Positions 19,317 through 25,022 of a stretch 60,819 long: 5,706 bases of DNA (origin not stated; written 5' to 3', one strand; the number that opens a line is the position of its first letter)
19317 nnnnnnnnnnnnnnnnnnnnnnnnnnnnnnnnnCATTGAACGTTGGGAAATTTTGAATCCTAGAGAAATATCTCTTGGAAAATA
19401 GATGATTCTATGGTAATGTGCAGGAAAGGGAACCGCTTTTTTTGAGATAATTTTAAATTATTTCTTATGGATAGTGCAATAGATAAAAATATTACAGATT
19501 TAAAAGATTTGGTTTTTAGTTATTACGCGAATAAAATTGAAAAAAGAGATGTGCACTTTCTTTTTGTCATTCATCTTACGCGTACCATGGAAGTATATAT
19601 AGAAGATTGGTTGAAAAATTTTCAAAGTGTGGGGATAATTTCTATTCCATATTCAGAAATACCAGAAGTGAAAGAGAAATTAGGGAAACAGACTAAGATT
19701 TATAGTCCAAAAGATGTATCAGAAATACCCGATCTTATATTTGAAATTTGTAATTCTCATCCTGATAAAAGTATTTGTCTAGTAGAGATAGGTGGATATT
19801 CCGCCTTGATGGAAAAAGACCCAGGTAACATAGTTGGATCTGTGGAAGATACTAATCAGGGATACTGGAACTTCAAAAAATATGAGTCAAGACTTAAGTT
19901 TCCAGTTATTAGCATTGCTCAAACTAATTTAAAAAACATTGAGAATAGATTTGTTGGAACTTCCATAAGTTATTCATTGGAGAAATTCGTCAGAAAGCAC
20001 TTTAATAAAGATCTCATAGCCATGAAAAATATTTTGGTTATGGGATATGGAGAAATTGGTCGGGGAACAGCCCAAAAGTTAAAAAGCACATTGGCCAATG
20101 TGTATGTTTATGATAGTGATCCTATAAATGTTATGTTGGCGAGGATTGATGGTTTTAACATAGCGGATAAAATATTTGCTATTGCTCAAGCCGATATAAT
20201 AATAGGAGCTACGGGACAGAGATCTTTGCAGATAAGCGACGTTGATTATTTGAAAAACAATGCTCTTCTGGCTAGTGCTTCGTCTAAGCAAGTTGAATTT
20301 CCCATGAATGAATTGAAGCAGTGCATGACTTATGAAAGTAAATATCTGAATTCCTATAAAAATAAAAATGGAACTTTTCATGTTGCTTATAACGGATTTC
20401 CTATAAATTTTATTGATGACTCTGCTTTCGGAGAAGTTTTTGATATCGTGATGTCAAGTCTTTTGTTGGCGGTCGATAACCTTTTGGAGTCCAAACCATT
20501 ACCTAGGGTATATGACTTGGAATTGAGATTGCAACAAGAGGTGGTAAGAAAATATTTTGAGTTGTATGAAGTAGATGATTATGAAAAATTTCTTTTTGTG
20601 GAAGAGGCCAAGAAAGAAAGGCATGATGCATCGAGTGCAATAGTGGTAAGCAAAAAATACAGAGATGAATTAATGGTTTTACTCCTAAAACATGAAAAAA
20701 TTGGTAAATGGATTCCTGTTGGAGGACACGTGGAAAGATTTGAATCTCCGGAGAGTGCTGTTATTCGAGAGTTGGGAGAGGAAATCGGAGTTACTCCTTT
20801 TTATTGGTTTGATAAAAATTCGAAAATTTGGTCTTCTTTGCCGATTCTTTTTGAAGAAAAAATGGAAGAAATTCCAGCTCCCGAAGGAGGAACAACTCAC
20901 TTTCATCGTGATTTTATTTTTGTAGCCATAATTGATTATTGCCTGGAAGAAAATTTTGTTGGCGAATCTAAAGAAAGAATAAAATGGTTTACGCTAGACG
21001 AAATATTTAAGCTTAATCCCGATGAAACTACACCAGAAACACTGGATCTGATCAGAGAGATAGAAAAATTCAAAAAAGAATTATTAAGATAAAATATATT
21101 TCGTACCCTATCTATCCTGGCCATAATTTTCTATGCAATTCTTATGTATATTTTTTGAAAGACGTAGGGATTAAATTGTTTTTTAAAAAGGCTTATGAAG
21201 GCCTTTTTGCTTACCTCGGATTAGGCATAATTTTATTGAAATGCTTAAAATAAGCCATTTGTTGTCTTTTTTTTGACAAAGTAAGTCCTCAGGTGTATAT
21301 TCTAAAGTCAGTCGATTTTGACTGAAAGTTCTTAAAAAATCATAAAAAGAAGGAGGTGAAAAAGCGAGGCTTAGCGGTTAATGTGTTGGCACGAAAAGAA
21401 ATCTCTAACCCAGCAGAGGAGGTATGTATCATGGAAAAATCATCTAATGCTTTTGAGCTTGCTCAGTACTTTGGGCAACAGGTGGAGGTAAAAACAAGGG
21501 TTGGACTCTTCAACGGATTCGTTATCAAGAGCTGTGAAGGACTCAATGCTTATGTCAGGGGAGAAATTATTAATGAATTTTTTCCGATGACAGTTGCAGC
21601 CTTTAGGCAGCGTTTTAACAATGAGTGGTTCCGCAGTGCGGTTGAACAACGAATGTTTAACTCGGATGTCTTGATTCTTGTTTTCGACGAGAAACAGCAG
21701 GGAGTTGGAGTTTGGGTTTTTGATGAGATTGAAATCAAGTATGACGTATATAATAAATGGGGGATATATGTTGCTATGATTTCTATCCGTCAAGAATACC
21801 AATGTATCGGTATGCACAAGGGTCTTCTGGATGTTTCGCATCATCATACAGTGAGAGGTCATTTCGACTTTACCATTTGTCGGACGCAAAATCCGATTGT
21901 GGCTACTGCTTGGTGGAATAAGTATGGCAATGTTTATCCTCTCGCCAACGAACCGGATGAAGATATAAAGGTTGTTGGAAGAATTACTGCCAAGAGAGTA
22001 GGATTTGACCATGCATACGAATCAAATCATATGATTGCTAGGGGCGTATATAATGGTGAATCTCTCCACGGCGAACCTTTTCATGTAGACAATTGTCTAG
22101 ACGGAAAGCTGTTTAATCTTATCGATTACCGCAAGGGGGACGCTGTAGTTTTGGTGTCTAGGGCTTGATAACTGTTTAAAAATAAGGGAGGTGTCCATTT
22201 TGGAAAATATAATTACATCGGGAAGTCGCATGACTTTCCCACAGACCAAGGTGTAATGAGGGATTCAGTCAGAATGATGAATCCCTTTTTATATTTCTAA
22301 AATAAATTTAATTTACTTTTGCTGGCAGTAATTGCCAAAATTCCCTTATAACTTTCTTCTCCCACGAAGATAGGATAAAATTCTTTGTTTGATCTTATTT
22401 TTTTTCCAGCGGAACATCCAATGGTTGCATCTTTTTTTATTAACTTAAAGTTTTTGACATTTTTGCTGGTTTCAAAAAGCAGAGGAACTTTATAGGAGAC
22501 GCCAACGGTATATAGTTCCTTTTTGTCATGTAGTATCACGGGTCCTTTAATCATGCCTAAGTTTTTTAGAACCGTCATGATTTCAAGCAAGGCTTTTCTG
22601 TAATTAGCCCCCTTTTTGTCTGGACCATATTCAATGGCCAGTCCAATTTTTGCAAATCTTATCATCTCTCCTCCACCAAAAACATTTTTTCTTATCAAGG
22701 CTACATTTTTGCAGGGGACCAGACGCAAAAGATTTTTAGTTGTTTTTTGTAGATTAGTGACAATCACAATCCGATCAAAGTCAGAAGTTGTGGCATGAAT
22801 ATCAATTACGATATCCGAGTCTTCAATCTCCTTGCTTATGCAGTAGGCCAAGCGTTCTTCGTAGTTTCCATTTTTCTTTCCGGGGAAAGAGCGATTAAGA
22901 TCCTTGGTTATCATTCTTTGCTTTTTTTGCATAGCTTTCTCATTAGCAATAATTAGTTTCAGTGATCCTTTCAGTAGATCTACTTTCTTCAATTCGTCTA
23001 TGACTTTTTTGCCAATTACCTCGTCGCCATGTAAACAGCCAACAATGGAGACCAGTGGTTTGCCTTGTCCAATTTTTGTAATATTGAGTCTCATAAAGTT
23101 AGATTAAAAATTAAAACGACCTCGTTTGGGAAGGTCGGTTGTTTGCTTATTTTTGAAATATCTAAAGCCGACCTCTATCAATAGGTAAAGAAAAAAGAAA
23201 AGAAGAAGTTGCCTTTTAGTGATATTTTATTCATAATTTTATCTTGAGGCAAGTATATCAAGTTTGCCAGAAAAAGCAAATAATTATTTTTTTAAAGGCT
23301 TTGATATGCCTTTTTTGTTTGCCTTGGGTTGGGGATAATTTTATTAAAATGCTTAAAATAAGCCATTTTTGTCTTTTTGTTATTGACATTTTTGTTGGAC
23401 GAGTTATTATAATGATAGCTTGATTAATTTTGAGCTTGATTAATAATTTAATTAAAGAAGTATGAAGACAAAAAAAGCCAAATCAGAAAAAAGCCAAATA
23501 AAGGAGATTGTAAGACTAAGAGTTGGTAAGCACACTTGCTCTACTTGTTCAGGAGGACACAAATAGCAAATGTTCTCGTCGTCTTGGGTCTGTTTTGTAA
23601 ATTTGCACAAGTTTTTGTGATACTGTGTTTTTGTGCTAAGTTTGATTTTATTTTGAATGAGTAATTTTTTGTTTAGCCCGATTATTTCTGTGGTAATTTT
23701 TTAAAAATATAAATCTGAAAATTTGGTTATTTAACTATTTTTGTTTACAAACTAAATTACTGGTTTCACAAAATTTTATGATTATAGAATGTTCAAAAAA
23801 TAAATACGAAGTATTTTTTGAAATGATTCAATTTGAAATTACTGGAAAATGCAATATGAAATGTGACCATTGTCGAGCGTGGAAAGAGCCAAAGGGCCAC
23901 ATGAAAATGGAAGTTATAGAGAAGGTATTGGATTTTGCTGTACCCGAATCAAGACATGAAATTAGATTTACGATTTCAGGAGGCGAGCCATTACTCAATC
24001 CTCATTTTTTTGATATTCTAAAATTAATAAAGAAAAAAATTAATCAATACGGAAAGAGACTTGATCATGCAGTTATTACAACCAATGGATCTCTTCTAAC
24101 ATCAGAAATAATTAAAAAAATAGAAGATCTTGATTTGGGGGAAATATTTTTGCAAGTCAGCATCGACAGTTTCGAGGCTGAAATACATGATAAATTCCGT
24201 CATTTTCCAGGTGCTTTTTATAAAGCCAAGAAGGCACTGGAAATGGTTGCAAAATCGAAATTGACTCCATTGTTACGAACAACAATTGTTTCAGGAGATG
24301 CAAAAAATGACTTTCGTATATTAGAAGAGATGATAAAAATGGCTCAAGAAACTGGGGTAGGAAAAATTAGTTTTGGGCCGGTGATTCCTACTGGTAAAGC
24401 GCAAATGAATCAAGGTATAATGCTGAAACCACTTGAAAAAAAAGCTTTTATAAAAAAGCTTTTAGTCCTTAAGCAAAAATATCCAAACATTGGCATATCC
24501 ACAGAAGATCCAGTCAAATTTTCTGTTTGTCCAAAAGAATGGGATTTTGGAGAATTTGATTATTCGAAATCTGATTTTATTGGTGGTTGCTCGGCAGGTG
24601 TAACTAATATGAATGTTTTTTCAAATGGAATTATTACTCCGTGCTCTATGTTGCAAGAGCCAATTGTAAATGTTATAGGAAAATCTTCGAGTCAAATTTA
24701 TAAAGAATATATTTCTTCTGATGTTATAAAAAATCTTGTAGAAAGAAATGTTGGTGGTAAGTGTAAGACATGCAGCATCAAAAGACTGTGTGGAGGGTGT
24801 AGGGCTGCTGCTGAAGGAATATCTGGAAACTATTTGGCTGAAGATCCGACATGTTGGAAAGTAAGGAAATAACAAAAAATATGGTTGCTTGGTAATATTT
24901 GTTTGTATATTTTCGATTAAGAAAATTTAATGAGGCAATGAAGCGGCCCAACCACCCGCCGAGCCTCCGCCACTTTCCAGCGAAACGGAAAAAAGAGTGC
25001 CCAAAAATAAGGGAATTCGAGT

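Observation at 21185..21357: A repeated terminator/operator/promoter/UTR cassette precedes three or four unrelated accessory genes, suggesting a dispersed regulon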

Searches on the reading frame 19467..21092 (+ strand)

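Call 15: search_protein_families(library=pfam, proteins=[window:19467-21092:+], max_evalue=0.01)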
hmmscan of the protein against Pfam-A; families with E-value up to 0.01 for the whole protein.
window:19467-21092:+ (541 aa): 7 families
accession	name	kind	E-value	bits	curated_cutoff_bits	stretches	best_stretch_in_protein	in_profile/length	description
PF00670.27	AdoHcyase_NAD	-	1.8e-17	64.4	27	1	183-287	20-125/162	S-adenosyl-L-homocysteine hydrolase, NAD binding domain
PF00293.34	NUDIX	-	5.8e-12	46.2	21.1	1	385-518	2-120/134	NUDIX domain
PF02826.25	2-Hacid_dh_C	-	9.5e-05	22.3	25.1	1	176-246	26-96/178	D-isomer specific 2-hydroxyacid dehydrogenase, NAD binding domain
PF07991.19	KARI_N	-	0.00027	21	20.6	1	184-248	2-67/165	Acetohydroxy acid isomeroreductase, NADPH-binding domain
PF02254.24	TrkA_N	-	0.0025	18.5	23.8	1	189-231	1-43/116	TrkA-N domain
PF06690.17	HcgC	-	0.0031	17.6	31.4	1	167-268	24-124/248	FeGP cofactor biosynthesis protein, methyltransferase HcgC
PF13241.12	NAD_binding_7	-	0.0034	18.4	22.1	0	186-263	7-83/104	Putative NAD(P)-binding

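Call 87: search_protein_families(library=ncbifam, proteins=[window:19467-21092:+], max_evalue=0.001)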
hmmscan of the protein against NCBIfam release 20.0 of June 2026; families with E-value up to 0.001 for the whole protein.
window:19467-21092:+ (541 aa): 10 families
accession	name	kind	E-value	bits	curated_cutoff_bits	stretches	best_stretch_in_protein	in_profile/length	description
NF004005.0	PRK05476.2-3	equivalog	1.6e-27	96.4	275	1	121-361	144-391/418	adenosylhomocysteinase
TIGR00936.1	ahcY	equivalog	3.9e-25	88.5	497.6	1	120-362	140-389/416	adenosylhomocysteinase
NF004009.0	PRK05476.3-2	equivalog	4.5e-17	62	485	1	120-295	205-381/487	adenosylhomocysteinase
NF004008.0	PRK05476.3-1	equivalog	5e-09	35.7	440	1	125-340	97-300/326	adenosylhomocysteinase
NF004010.0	PRK05476.3-3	equivalog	8.3e-09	34.9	512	1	141-281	168-306/432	adenosylhomocysteinase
NF001936.0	PRK00714.1-3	equivalog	5.6e-06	26.3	118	1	382-444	3-66/155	RNA pyrophosphohydrolase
NF004017.0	PRK05479.1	equivalog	1.5e-05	23.9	336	1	174-246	5-78/337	ketol-acid reductoisomerase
NF008044.0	PRK10776.1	equivalog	3.5e-05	23.7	148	1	413-444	31-62/130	8-oxo-dGTP diphosphatase MutT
TIGR00586.1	mutt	equivalog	5.3e-05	23.2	97.9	1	417-445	36-64/129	8-oxo-dGTP diphosphatase MutT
TIGR02705.1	nudix_YtkD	equivalog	6.4e-05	22.6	154.4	1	382-442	18-74/156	RNA deprotection pyrophosphohydrolase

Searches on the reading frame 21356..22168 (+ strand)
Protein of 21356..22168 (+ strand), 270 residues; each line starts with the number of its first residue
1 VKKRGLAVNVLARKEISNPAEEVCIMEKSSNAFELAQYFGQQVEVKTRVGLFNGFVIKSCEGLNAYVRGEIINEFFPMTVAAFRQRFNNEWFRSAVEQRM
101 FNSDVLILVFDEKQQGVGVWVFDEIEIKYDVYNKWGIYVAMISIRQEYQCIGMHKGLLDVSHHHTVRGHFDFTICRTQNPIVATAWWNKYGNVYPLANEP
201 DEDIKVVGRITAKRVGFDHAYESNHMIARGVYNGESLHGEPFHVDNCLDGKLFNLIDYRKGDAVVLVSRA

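Call 15: search_protein_families(library=pfam, proteins=[window:21356-22168:+], max_evalue=0.01)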
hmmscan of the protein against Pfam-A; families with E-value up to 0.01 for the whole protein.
window:21356-22168:+ (270 aa): 0 families

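Call 72: search_protein_families(library=pfam, proteins=[window:21431-22168:+], max_evalue=0.01)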
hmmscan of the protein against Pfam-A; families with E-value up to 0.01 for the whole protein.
window:21431-22168:+ (245 aa): 0 families

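Call 86: search_protein_families(library=padloc, proteins=[window:21431-22168:+], max_evalue=0.001)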
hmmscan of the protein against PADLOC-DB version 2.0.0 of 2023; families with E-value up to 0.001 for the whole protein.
window:21431-22168:+ (245 aa): 0 families

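Call 87: search_protein_families(library=ncbifam, proteins=[window:21431-22168:+], max_evalue=0.001)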
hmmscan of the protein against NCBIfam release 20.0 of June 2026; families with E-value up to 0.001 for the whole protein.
window:21431-22168:+ (245 aa): 0 families

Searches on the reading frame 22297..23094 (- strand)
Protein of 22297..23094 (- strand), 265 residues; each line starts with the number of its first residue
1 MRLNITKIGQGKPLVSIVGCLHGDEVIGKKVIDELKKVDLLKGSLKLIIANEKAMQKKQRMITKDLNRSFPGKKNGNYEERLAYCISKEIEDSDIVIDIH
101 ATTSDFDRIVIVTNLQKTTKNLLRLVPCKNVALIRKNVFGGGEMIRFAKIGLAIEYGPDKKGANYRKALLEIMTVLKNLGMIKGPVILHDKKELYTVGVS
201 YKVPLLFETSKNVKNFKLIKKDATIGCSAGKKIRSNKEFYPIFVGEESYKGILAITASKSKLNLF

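Call 15: search_protein_families(library=pfam, proteins=[window:22297-23094:-], max_evalue=0.01)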
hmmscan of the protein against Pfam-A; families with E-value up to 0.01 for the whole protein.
window:22297-23094:- (265 aa): 1 family
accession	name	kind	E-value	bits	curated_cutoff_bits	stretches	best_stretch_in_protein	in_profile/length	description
PF24827.1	AstE_AspA_cat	-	2.5e-16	60.2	25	1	15-118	5-123/192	Succinylglutamate desuccinylase/Aspartoacylase catalytic domain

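Call 86: search_protein_families(library=padloc, proteins=[window:22297-23094:-], max_evalue=0.001)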
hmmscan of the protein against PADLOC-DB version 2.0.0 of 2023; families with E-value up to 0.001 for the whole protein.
window:22297-23094:- (265 aa): 0 families

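Call 87: search_protein_families(library=ncbifam, proteins=[window:22297-23094:-], max_evalue=0.001)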
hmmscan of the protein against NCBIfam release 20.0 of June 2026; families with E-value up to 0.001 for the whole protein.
window:22297-23094:- (265 aa): 4 families
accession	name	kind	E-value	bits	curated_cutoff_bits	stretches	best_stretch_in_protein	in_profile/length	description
NF002601.0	PRK02259.1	equivalog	2.2e-21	76.3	180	1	15-173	7-182/293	aspartoacylase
TIGR02994.1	ectoine_eutE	equivalog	1.1e-07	31.2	402.7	1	5-109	41-152/325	N(2)-acetyl-L-2,4-diaminobutanoate deacetylase DoeB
NF003706.0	PRK05324.1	subfamily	2.4e-05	23.5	170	1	20-78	57-120/336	succinylglutamate desuccinylase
TIGR03242.1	arg_catab_astE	equivalog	0.00029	20.3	305.65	1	19-74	48-108/319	succinylglutamate desuccinylase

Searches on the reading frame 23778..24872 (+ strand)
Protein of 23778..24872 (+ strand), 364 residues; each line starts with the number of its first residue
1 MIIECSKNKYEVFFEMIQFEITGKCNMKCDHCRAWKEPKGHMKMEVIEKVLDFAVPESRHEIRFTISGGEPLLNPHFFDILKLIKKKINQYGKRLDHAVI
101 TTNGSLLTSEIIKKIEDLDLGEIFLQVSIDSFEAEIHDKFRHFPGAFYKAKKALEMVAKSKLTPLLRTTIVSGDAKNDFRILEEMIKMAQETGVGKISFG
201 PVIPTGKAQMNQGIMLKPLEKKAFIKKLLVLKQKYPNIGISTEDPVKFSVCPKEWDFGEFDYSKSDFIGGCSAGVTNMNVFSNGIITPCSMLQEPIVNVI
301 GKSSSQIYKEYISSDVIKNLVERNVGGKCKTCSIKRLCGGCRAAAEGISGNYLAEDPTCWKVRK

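Call 15: search_protein_families(library=pfam, proteins=[window:23778-24872:+], max_evalue=0.01)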
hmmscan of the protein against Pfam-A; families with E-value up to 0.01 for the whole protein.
window:23778-24872:+ (364 aa): 2 families
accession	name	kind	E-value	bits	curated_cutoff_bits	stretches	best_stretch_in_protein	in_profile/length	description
PF04055.27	Radical_SAM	-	5.1e-20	72.7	29.5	1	20-174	2-154/166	Radical SAM superfamily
PF13353.11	Fer4_12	-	1.4e-05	25.9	22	1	24-111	14-98/137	4Fe-4S single cluster domain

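Call 38: find_encoding_contigs(protein=window:23778-24872:+, flank=10000, max_places=10)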
Protein window:23778-24872:+ (364 aa): 1 contig read that carries it; 1 place shown.
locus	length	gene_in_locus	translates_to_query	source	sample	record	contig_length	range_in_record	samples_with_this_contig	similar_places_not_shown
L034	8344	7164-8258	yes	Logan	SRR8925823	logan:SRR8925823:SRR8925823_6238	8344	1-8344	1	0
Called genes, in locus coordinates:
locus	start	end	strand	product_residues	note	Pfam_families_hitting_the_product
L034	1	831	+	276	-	?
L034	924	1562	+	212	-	-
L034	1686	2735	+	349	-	PF04551:GcpE, PF26540:GcpE_C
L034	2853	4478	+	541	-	PF00670:AdoHcyase_NAD, PF00293:NUDIX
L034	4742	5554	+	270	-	-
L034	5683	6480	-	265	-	PF24827:AstE_AspA_cat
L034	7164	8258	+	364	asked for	PF04055:Radical_SAM, PF13353:Fer4_12 (faint)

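Call 86: search_protein_families(library=padloc, proteins=[window:23778-24872:+], max_evalue=0.001)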
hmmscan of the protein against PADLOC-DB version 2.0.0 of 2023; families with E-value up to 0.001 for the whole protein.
window:23778-24872:+ (364 aa): 3 families
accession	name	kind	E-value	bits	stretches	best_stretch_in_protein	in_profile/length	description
PDLC02903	pVip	-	2.7e-19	67.7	1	17-160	2-132/257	Viperins not associated with kinases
PDLC02904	pVip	-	5.8e-16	56.8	1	16-182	4-161/262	Viperins associated with kinases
PDLC02905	pVip-kinase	-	2.1e-07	28.6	1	15-136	182-298/474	Viperin-kinase fusion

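Call 87: search_protein_families(library=ncbifam, proteins=[window:23778-24872:+], max_evalue=0.001)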
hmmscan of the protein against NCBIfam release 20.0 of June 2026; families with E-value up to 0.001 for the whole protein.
window:23778-24872:+ (364 aa): 77 families (the best 25 are shown)
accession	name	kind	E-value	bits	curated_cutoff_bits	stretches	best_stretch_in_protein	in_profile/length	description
TIGR04055.1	rSAM_NirJ2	equivalog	1.7e-41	142.9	500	1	17-359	2-322/326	putative heme d1 biosynthesis radical SAM protein NirJ2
TIGR04545.1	rSAM_ahbD_hemeb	equivalog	2e-39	136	500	1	16-359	1-335/339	heme b synthase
TIGR04303.1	GeoRSP_rSAM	equivalog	1.8e-35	123.1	400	1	17-360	7-325/325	GeoRSP system radical SAM/SPASM protein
TIGR04053.2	TIGR04053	equivalog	7.6e-35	120.8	395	2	17-236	10-218/366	TIGR04053 family radical SAM/SPASM domain-containing protein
TIGR04340.1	rSAM_ACGX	hypoth_equivalog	8.3e-33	114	400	1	17-361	5-339/341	radical SAM/SPASM domain protein, ACGX system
TIGR04051.1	rSAM_NirJ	equivalog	8e-29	100.7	515.45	2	19-212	6-186/354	heme d1 biosynthesis radical SAM protein NirJ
NF047865.1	rSAM_PapB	equivalog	3.3e-27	95.6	340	1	18-348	6-323/330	PapB family radical SAM/SPASM ranthipeptide maturase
TIGR04054.1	rSAM_NirJ1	equivalog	3.5e-25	88.5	650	2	17-209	38-217/387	putative heme d1 biosynthesis radical SAM protein NirJ1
NF050035.1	rSAM_WgK_link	exception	3.8e-25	88.6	650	2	15-214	9-196/367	radical SAM/SPASM peptide maturase WgkB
TIGR04251.1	SCM_rSAM_ScmF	equivalog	6.4e-24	85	400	1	16-345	5-325/353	SynChlorMet cassette radical SAM/SPASM protein ScmF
TIGR04546.1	rSAM_ahbC_deAc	equivalog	2.6e-22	79.1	650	2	17-207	41-218/390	12,18-didecarboxysiroheme deacetylase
TIGR04133.1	rSAM_w_lipo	hypoth_equivalog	3e-21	75.8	425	1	15-340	24-329/350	TIGR04133 family radical SAM/SPASM protein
TIGR04347.1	pseudo_SAM_Halo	equivalog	3.8e-21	75.8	525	1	17-237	40-247/390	TIGR04347 family pseudo-SAM/SPASM protein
TIGR04317.1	W_rSAM_matur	equivalog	5.4e-21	75.1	380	1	17-238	6-220/349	tungsten cofactor oxidoreductase radical SAM maturase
NF040492.1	not_ScfB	exception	1.1e-20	74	855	1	11-345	91-419/450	ScfB-related radical SAM/SPASM orphan maturase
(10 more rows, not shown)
